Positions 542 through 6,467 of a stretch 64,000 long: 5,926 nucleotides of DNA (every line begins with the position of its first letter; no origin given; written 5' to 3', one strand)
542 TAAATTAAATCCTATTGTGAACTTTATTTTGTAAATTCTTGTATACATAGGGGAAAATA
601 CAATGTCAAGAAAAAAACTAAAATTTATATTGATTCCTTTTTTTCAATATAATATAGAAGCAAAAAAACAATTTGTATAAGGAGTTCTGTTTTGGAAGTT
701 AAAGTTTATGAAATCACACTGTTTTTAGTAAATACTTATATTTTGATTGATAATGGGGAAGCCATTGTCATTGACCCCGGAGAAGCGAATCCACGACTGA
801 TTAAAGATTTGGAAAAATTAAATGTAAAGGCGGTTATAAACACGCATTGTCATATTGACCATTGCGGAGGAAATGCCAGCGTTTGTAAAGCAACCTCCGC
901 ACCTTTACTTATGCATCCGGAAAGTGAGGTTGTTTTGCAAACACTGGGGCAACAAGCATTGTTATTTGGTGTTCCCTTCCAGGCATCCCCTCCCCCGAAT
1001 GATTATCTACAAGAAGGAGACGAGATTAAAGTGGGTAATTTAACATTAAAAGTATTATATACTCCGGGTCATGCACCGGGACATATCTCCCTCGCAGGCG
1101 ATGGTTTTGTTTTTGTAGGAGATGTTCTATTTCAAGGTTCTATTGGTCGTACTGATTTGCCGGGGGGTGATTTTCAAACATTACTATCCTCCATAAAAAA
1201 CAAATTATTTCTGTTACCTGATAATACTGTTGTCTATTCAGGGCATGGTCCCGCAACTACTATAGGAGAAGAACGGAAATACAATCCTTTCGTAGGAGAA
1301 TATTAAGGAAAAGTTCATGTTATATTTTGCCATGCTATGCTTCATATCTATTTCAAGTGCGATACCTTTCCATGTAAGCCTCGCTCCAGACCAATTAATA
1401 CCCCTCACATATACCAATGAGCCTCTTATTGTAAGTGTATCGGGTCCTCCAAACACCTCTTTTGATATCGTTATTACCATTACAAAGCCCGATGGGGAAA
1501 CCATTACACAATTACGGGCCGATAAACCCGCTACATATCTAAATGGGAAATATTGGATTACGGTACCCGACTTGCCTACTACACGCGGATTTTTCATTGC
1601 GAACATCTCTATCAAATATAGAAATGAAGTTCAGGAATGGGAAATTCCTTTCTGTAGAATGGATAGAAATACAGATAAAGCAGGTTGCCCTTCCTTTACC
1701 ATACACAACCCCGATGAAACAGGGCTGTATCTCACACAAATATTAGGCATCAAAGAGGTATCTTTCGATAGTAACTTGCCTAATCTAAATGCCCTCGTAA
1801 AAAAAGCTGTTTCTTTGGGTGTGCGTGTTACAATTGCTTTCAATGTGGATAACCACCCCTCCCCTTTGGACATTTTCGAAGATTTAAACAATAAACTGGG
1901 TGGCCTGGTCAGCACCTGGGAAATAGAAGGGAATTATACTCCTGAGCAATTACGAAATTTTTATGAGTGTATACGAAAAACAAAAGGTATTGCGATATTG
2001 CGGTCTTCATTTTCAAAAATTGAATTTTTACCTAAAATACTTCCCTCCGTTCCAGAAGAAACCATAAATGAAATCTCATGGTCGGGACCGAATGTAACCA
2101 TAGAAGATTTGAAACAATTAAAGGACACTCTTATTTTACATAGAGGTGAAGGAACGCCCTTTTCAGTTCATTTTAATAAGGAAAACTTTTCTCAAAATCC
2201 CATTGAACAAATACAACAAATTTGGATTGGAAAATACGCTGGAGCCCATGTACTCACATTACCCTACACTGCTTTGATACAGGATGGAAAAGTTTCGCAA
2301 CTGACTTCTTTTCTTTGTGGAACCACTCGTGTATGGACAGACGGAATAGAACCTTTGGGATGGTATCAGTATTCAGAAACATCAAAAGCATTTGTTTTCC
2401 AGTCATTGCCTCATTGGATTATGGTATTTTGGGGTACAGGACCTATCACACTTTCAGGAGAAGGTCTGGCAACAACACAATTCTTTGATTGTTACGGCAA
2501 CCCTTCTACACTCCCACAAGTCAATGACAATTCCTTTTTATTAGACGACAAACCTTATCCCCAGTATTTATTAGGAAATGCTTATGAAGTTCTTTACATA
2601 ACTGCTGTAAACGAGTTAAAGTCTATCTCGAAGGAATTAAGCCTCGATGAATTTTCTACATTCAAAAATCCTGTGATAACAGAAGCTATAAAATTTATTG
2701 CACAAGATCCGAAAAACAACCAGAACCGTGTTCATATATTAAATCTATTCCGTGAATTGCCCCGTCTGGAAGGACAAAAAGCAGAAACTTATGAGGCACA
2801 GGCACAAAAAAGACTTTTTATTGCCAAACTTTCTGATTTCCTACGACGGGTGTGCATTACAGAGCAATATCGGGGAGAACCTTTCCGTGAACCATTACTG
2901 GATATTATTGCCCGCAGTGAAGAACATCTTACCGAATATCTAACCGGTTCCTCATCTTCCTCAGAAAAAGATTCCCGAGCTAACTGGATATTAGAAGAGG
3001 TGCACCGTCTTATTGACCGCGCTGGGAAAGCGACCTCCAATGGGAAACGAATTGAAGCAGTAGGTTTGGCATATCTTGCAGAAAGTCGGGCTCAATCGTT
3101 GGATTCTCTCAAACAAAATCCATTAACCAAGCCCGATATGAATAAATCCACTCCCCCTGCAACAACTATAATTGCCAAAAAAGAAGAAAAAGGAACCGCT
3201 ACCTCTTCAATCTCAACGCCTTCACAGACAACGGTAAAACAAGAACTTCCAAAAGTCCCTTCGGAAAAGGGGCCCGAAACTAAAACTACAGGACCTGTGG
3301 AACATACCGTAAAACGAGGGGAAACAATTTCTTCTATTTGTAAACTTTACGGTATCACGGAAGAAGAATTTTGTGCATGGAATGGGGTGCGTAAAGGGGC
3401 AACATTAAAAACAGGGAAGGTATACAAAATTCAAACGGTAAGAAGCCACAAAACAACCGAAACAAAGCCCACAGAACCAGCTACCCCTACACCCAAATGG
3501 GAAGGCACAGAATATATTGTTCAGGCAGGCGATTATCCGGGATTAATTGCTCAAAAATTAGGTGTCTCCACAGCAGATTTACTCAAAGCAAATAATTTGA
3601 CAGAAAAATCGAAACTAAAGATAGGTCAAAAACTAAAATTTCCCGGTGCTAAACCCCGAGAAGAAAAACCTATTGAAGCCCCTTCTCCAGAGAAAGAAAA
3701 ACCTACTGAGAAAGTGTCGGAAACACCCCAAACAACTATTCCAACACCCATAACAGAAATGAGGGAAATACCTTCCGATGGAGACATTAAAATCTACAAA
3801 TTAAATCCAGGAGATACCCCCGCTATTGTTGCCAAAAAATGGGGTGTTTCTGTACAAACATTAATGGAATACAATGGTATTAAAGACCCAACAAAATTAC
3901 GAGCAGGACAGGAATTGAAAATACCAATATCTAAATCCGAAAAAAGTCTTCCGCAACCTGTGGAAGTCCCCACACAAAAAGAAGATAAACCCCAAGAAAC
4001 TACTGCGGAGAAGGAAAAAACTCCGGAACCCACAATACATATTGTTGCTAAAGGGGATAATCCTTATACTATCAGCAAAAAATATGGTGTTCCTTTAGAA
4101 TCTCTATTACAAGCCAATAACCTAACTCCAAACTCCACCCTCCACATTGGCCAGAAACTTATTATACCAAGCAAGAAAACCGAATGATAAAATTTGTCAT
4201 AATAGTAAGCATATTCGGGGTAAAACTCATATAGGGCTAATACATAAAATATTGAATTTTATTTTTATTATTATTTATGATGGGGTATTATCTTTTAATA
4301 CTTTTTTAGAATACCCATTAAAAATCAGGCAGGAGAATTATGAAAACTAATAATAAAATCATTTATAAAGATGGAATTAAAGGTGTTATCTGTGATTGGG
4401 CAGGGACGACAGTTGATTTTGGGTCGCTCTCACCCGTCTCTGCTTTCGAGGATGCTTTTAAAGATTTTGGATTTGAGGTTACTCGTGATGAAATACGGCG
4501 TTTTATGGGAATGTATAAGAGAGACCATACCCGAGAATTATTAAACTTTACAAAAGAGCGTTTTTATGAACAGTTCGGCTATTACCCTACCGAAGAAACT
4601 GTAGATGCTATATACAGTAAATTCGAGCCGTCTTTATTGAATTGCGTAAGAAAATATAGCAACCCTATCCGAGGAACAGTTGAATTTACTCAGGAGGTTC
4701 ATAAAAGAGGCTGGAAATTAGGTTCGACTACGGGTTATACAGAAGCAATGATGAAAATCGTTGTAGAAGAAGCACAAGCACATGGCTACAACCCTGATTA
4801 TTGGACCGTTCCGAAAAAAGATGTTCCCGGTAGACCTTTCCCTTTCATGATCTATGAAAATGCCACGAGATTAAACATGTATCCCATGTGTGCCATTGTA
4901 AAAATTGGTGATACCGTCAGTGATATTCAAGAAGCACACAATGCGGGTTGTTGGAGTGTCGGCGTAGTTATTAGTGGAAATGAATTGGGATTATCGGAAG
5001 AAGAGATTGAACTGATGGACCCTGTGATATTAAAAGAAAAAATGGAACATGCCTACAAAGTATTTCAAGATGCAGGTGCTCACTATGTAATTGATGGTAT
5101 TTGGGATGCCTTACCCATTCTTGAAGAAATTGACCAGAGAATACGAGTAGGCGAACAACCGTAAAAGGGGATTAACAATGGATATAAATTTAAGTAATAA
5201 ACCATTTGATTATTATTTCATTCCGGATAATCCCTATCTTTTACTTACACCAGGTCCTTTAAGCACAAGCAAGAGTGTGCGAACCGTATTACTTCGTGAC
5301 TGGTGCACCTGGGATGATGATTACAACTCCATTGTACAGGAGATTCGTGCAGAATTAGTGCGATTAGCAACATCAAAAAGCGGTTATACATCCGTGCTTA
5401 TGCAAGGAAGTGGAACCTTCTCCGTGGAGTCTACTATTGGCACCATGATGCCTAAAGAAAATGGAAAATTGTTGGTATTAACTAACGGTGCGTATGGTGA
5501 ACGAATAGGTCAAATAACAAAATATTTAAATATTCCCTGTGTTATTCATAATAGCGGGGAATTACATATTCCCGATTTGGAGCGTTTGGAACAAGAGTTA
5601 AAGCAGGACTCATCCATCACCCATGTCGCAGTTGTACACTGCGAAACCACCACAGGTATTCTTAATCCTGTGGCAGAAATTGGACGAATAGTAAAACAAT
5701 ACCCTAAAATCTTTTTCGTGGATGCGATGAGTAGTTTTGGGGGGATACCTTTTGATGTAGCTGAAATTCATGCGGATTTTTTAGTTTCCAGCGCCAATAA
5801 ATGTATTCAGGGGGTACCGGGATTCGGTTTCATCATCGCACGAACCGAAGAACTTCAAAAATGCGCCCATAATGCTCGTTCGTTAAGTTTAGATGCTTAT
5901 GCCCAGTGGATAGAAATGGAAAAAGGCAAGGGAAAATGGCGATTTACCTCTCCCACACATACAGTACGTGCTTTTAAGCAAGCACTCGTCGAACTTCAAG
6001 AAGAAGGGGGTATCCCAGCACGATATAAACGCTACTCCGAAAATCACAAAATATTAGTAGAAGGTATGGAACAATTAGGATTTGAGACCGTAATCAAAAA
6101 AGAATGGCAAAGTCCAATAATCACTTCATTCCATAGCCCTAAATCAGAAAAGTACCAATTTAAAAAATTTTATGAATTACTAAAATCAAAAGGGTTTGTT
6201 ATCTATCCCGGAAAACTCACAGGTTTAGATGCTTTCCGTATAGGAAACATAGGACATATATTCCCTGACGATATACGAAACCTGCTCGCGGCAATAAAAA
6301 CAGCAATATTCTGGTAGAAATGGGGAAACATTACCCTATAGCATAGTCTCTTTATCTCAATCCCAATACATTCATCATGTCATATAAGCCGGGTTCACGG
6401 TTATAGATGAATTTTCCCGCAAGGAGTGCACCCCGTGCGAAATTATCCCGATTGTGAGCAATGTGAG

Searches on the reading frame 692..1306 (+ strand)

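Call 49: search_protein_families(library=pfam, proteins=[window:692-1306:+], max_evalue=0.0001)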
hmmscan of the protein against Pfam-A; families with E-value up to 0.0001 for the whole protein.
window:692-1306:+ (204 aa): 2 families
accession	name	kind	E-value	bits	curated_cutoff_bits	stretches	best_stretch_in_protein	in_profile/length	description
PF00753.33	Lactamase_B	-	2.2e-35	122.8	22.7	1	9-185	2-196/196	Metallo-beta-lactamase superfamily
PF12706.13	Lactamase_B_2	-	1.1e-05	25.6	27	1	17-122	3-106/200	Beta-lactamase superfamily domain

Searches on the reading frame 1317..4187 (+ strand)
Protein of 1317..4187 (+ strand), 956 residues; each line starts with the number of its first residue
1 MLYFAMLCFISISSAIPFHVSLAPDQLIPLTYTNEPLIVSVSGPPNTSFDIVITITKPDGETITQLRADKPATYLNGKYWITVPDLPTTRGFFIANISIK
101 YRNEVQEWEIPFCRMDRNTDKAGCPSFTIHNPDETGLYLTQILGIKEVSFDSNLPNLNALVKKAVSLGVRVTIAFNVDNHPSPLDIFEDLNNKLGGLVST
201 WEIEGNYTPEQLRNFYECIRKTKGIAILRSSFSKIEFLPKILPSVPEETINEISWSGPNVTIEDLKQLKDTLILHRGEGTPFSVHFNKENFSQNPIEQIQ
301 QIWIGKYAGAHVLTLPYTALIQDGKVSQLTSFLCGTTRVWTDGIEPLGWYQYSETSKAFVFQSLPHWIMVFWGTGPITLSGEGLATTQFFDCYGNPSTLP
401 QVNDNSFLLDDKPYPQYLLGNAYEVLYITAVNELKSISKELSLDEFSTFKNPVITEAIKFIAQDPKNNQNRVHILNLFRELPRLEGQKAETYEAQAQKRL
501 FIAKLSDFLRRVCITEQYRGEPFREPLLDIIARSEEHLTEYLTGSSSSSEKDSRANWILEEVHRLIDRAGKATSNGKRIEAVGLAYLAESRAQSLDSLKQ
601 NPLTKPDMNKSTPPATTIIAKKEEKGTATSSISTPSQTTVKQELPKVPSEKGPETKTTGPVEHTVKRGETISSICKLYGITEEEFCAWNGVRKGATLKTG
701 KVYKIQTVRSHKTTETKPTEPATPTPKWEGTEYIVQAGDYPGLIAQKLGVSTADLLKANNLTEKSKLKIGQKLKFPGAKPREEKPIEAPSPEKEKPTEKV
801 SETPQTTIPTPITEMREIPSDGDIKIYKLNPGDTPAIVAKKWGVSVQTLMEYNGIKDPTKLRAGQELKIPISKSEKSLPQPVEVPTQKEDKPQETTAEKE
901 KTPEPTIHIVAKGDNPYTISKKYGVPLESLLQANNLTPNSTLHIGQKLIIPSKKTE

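Call 9: search_protein_families(library=pfam, proteins=[window:1317-4187:+], max_evalue=0.00001)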
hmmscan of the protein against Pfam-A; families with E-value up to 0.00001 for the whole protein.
window:1317-4187:+ (956 aa): 4 families
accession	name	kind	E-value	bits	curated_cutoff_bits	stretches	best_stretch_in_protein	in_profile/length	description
PF01476.26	LysM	-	3e-48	162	20.9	4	908-951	1-43/43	LysM domain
PF23473.1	LysM3_LYK4_5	-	2.1e-14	53.7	29.3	0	733-765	5-37/48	LYK4/5 LysM3 domain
PF23446.1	LysM1_NFP_LYK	-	2.5e-11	44.7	36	0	915-951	17-54/60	NFP/LYK LysM1 domain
PF23472.1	LysM2_CERK1_LYK3_4_5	-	8.3e-07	29.3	27.4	0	731-776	6-54/56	LYK3/4/5 LysM2 domain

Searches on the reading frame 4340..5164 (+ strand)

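Call 9: search_protein_families(library=pfam, proteins=[window:4340-5164:+], max_evalue=0.00001)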
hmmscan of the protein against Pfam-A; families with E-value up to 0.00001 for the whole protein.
window:4340-5164:+ (274 aa): 2 families
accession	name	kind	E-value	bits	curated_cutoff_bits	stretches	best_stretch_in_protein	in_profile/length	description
PF13419.12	HAD_2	-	7.5e-13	49.4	23.8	1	33-209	17-178/178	Haloacid dehalogenase-like hydrolase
PF00702.32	Hydrolase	-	1.9e-08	35.4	26.4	1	13-203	1-191/191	haloacid dehalogenase-like hydrolase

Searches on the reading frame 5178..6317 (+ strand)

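Call 9: search_protein_families(library=pfam, proteins=[window:5178-6317:+], max_evalue=0.00001)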
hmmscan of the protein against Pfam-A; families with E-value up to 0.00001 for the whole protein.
window:5178-6317:+ (379 aa): 1 family
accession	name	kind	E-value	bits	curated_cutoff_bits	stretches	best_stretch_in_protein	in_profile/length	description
PF00266.25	Aminotran_5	-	3.9e-22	79.2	21.5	1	49-330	41-326/371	Aminotransferase class-V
